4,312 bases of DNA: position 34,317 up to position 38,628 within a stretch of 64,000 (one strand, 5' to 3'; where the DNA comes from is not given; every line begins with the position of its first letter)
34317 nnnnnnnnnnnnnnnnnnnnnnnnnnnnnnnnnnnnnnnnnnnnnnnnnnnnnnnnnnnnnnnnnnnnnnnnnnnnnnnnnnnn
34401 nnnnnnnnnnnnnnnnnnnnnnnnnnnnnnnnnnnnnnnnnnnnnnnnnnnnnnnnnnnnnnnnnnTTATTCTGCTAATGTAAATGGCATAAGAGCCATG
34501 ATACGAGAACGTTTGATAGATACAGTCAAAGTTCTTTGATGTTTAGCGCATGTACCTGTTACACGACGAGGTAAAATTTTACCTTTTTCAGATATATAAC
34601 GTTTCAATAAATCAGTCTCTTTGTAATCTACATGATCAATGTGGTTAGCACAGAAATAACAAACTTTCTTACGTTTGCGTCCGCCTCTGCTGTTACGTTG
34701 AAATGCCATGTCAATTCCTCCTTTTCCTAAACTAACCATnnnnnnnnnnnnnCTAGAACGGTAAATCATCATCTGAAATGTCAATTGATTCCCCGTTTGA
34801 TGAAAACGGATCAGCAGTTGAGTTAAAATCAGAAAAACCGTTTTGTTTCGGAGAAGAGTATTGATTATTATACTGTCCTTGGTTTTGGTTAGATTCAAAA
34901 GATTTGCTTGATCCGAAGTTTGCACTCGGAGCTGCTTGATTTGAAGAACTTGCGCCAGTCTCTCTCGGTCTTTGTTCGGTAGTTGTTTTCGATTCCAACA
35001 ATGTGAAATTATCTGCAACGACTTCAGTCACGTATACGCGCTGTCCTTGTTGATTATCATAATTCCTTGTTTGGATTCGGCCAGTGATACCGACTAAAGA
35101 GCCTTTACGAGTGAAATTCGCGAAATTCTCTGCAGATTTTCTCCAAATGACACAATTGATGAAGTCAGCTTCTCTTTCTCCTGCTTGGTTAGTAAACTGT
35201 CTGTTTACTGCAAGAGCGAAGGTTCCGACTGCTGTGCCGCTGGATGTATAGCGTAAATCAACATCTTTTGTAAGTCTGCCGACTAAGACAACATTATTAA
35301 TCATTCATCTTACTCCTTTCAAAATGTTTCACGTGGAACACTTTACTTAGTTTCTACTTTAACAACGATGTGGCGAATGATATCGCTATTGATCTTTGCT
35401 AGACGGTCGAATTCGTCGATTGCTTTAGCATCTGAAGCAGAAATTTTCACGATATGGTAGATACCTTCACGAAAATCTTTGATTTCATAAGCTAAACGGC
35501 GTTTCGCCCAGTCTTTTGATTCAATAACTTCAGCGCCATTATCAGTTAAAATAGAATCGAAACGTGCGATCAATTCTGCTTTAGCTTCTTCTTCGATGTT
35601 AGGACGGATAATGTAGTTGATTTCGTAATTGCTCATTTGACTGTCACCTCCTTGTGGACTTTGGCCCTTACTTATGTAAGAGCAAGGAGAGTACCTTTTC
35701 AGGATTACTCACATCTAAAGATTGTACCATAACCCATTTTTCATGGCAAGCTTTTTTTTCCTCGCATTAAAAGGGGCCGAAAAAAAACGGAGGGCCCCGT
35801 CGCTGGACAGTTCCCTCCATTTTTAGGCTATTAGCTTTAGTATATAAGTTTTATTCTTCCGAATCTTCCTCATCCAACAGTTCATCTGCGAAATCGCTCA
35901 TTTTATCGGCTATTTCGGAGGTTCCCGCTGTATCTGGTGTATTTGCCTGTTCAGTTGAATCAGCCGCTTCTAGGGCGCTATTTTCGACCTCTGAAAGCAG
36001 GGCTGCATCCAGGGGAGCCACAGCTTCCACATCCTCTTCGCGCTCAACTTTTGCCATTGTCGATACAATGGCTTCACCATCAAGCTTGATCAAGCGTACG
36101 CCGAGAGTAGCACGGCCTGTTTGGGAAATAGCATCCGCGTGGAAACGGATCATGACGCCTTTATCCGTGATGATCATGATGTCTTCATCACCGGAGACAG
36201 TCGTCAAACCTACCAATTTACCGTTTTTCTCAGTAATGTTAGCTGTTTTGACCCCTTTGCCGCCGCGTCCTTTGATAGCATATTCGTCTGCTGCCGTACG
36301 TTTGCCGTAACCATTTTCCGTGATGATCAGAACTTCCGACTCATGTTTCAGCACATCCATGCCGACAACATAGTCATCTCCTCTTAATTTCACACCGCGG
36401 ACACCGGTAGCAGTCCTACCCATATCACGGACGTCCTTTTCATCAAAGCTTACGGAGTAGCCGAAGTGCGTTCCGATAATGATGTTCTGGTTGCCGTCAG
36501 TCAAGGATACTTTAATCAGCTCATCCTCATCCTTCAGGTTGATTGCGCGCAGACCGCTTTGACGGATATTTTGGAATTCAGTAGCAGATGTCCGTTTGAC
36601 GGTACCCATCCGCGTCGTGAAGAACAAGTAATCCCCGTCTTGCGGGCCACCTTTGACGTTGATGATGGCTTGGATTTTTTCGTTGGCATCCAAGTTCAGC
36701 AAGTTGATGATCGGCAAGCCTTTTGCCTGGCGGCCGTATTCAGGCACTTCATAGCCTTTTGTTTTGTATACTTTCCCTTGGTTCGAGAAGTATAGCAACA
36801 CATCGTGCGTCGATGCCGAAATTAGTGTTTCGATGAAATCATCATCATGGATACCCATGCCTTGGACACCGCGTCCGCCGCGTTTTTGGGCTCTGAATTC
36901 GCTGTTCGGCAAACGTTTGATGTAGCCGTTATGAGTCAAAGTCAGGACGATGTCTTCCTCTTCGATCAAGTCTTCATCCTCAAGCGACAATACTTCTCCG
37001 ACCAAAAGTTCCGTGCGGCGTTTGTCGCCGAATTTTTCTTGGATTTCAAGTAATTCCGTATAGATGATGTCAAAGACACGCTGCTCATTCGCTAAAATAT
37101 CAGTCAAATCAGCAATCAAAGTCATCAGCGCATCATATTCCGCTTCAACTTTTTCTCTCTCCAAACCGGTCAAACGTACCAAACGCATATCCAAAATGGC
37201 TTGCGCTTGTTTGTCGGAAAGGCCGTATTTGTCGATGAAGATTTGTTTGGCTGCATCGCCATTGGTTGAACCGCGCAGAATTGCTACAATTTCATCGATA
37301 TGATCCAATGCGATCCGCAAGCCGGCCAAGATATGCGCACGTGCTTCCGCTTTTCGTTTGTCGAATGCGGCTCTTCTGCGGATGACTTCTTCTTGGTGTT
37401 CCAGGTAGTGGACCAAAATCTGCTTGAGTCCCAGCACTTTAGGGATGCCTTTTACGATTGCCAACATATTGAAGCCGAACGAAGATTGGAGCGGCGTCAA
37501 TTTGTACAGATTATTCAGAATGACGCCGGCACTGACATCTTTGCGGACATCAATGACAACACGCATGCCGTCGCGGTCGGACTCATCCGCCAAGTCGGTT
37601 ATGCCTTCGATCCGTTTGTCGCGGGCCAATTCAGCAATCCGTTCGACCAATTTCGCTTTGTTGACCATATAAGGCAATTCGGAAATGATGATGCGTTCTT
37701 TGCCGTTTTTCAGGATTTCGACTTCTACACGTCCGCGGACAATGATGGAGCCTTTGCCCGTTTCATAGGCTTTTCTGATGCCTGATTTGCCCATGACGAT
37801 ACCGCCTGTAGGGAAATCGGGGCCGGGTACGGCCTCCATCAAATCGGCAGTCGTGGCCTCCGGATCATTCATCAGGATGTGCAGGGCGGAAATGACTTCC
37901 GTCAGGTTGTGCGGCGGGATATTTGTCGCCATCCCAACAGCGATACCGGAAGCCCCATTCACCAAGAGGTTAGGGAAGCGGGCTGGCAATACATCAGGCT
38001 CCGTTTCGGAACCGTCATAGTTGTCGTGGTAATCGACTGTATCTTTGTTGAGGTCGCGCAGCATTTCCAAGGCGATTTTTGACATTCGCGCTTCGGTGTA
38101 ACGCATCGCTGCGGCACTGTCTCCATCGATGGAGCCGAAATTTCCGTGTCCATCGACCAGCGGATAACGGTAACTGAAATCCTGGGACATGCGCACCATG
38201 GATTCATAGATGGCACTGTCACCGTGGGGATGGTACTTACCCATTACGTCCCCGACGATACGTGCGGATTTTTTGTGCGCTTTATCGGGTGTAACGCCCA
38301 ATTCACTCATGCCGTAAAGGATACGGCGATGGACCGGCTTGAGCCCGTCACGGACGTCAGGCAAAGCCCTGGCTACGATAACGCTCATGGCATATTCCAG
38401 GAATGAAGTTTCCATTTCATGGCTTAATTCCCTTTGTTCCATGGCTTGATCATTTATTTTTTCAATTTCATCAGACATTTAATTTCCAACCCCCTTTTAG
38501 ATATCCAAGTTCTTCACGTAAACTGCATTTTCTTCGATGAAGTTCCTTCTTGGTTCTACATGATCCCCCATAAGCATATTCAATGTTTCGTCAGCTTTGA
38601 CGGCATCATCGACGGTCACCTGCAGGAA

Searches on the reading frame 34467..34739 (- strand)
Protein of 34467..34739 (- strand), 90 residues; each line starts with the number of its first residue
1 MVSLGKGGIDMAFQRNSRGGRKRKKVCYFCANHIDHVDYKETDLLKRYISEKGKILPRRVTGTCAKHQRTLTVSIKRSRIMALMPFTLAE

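Call 8: search_protein_families(library=ncbifam, proteins=[window:34467-34739:-])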
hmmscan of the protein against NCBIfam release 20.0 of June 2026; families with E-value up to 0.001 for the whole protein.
window:34467-34739:- (90 aa): 1 family
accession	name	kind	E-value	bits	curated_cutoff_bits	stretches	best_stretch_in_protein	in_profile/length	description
TIGR00165.1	S18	equivalog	3.3e-33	113.7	38.75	1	22-87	3-68/70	30S ribosomal protein S18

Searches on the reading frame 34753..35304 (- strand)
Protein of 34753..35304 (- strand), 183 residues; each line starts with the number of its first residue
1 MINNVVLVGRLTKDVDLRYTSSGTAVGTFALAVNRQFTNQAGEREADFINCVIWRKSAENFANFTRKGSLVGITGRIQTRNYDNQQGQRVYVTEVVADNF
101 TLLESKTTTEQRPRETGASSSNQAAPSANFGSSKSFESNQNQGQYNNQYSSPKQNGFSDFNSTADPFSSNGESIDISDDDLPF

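Call 8: search_protein_families(library=ncbifam, proteins=[window:34753-35304:-])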
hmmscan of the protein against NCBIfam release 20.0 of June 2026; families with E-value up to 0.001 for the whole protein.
window:34753-35304:- (183 aa): 20 families
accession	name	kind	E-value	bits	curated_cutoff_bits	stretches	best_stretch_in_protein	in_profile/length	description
NF005580.0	PRK07275.1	subfamily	1.8e-65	220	254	1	1-183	1-162/162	single-stranded DNA-binding protein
NF005241.0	PRK06751.1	equivalog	3e-60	203.3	313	1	1-183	1-173/173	single-stranded DNA-binding protein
TIGR00621.2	ssb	subfamily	7.1e-47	159.8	53.95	1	1-183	3-165/165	single-stranded DNA-binding protein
NF005242.0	PRK06752.1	equivalog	2.1e-43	147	189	1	1-107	1-107/112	single-stranded DNA-binding protein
NF005579.0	PRK07274.1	equivalog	7.1e-34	116.3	169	1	1-113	1-112/131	single-stranded DNA-binding protein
NF006297.0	PRK08486.1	equivalog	9e-31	107.4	212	1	1-183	1-182/182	single-stranded DNA-binding protein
NF005851.0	PRK07772.1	subfamily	1.3e-23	84.2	194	1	4-179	6-187/191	single-stranded DNA-binding protein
NF005406.0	PRK06958.1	subfamily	3.2e-23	83.2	252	1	2-183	4-182/182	single-stranded DNA-binding protein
NF006533.0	PRK09010.1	subfamily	2.4e-22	79.7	260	1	2-183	6-177/177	single-stranded DNA-binding protein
NF005674.0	PRK07459.1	equivalog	4.3e-21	75.1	161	1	2-113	3-111/121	single-stranded DNA-binding protein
NF004357.0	PRK05733.1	subfamily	1.6e-19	70.6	241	1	2-165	5-168/172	single-stranded DNA-binding protein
NF006445.0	PRK08763.1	subfamily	7.8e-18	65.2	246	1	2-159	5-159/164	single-stranded DNA-binding protein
NF010292.0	PRK13732.1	subfamily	2.5e-16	60.1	265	1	2-157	6-167/175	single-stranded DNA-binding protein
NF004972.0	PRK06341.1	equivalog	3.1e-15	56.5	254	1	2-143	5-148/166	single-stranded DNA-binding protein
NF004948.0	PRK06293.1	equivalog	9.3e-13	48.4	156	1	5-139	4-132/161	single-stranded DNA-binding protein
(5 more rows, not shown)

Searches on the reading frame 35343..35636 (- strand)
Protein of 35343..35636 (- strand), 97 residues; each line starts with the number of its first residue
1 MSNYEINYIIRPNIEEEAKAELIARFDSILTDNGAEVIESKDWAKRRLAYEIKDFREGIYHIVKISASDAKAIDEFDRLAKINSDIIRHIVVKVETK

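Call 8: search_protein_families(library=ncbifam, proteins=[window:35343-35636:-])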
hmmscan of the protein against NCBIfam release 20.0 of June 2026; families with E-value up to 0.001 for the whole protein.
window:35343-35636:- (97 aa): 1 family
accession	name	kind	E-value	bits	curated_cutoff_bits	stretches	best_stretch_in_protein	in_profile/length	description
TIGR00166.1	S6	equivalog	7.2e-27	93.5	42.9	1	1-95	1-94/95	30S ribosomal protein S6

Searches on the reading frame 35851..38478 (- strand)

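Call 8: search_protein_families(library=ncbifam, proteins=[window:35851-38478:-])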
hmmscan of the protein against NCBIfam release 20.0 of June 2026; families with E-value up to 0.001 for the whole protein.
window:35851-38478:- (875 aa): 10 families
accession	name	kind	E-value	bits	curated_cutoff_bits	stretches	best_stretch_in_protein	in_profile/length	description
NF004043.1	PRK05560.1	equivalog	0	1233.5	902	1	13-810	2-797/798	DNA gyrase subunit A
TIGR01063.1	gyrA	equivalog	0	1190.8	877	1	15-811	3-798/800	DNA topoisomerase (ATP-hydrolyzing) subunit A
NF038098.1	GyrA_w_intein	exception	1e-279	931.3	1850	2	128-811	538-1226/1232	intein-containing DNA gyrase subunit A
NF004044.1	PRK05561.1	subfamily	2.7e-258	859.5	654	2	18-713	2-688/738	DNA topoisomerase (ATP-hydrolyzing)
TIGR01061.1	parC_Gpos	equivalog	7.4e-228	758.6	813.25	2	17-751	5-735/737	DNA topoisomerase IV subunit A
NF010586.0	PRK13979.1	equivalog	1e-227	758.4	1475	3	9-664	9-669/957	DNA topoisomerase IV subunit A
TIGR01062.1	parC_Gneg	equivalog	4.5e-175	583.8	628.9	1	14-607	2-583/735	DNA topoisomerase IV subunit A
NF007209.0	PRK09631.1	equivalog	7.6e-69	233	644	1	19-380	5-338/635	DNA topoisomerase IV subunit A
NF009397.0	PRK12758.1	equivalog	2.7e-68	230.8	780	1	9-492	14-477/870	DNA gyrase/topoisomerase IV subunit A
NF007208.0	PRK09630.1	equivalog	9.2e-54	183.1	598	1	16-356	2-314/479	DNA topoisomerase IV subunit A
